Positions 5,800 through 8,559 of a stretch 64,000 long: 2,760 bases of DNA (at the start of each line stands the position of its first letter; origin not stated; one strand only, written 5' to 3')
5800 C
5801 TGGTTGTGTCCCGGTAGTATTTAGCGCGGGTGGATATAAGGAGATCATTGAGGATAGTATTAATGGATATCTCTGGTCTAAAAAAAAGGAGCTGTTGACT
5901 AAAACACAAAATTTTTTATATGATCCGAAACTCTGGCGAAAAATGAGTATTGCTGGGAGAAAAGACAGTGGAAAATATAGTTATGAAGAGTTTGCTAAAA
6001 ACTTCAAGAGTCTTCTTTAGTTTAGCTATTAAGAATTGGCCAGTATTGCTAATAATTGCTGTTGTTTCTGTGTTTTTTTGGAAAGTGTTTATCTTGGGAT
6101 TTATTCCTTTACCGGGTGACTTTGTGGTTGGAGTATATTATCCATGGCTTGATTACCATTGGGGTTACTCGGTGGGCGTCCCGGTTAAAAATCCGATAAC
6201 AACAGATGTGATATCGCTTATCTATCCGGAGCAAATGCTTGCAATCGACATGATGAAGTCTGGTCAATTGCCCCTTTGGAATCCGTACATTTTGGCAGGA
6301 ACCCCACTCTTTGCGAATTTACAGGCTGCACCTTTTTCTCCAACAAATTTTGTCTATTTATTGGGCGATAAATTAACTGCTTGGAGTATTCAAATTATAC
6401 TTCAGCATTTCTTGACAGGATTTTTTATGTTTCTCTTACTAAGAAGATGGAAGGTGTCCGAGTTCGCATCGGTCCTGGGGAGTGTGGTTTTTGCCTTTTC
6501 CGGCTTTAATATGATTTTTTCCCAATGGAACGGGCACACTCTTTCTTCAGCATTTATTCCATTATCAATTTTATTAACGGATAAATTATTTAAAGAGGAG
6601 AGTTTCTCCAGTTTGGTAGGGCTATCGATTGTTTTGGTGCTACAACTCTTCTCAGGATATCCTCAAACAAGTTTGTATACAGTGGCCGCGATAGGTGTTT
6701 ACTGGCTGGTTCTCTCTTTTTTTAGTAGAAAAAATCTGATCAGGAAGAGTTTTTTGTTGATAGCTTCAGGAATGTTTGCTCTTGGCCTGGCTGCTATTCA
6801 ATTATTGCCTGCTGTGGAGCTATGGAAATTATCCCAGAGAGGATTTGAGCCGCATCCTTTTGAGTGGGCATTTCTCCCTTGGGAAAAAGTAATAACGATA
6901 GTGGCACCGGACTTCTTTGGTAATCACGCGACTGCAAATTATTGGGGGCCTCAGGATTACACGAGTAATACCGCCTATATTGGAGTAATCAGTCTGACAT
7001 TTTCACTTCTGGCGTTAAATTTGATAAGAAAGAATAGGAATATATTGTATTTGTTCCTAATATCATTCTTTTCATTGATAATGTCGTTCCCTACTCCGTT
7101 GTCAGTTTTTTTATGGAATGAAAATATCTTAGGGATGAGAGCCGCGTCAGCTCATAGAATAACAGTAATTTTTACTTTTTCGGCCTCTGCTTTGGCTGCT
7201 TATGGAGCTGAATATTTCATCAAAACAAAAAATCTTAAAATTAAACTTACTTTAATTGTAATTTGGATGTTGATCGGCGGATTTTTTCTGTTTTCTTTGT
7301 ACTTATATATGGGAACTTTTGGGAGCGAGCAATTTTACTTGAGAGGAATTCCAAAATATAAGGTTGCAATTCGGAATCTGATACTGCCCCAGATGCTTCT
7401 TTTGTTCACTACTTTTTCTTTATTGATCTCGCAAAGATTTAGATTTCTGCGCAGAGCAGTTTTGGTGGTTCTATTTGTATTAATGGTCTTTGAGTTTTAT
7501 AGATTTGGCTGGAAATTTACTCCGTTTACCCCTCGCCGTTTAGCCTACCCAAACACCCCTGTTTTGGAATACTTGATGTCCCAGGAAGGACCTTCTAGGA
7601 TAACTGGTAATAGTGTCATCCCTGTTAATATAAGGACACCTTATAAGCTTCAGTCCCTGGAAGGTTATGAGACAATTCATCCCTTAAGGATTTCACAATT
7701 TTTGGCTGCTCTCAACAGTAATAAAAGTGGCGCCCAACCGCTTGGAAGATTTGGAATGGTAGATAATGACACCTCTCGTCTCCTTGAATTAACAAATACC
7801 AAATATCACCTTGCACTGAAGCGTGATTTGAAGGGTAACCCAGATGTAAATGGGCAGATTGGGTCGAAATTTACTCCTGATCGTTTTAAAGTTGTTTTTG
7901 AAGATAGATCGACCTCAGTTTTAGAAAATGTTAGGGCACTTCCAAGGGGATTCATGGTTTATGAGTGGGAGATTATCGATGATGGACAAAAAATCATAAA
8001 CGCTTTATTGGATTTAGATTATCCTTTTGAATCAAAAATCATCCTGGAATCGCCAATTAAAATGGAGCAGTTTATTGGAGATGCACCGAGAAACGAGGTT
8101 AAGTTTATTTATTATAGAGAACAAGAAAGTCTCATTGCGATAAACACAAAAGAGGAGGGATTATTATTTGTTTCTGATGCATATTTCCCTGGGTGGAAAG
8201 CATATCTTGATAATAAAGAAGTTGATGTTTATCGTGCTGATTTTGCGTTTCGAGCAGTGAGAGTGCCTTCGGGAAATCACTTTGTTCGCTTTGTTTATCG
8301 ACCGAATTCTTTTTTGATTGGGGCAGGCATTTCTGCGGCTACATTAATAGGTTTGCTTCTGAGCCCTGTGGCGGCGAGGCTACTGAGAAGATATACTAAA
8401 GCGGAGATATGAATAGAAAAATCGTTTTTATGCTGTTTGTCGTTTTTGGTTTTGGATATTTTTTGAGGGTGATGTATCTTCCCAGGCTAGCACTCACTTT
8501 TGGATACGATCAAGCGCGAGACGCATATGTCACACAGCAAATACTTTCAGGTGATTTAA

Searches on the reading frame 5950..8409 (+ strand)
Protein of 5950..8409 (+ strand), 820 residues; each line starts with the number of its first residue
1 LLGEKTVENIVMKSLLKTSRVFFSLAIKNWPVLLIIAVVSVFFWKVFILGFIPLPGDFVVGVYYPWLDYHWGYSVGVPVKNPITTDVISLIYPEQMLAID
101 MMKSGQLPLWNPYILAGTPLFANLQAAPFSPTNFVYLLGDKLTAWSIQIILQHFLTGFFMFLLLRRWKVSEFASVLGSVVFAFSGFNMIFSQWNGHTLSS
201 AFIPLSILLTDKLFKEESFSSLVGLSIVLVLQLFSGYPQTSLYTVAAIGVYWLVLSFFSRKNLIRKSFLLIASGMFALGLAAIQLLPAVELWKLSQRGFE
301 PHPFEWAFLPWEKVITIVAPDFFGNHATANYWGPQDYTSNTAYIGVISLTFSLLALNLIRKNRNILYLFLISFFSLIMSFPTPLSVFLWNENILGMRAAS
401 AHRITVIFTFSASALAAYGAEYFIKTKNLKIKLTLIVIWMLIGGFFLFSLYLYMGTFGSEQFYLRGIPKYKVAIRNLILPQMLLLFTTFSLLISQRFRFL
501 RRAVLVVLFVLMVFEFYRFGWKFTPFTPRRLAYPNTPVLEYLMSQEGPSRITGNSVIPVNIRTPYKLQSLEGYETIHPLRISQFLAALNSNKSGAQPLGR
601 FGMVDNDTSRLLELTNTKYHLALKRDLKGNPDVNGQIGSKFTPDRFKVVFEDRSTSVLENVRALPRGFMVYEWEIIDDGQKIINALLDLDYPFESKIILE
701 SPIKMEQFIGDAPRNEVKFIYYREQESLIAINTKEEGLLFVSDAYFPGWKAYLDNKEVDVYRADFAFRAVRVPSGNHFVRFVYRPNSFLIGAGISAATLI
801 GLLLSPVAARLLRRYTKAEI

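Call 44: search_protein_families(library=ncbifam, proteins=[window:5950-8409:+], max_evalue=0.01)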
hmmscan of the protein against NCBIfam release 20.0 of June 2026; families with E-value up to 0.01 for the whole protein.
window:5950-8409:+ (820 aa): 2 families
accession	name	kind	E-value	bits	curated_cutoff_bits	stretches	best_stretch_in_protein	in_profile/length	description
NF047590.1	GlcsyltransPgfM2Strep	equivalog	2.4e-07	29.4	1500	1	736-804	807-875/884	glycosyltransferase PgfM2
NF047589.1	GlcsyltransPgfM1Strep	equivalog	0.00059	18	1400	1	735-803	880-948/955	glycosyltransferase PgfM1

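Call 69: search_protein_families(library=pfam, proteins=[window:5950-8409:+], max_evalue=0.001)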
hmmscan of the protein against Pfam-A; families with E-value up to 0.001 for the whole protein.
window:5950-8409:+ (820 aa): 1 family
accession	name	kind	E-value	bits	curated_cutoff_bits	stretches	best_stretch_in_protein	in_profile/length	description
PF09586.16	YfhO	-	3.5e-27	95.6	28.5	2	128-670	75-594/835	Bacterial membrane protein YfhO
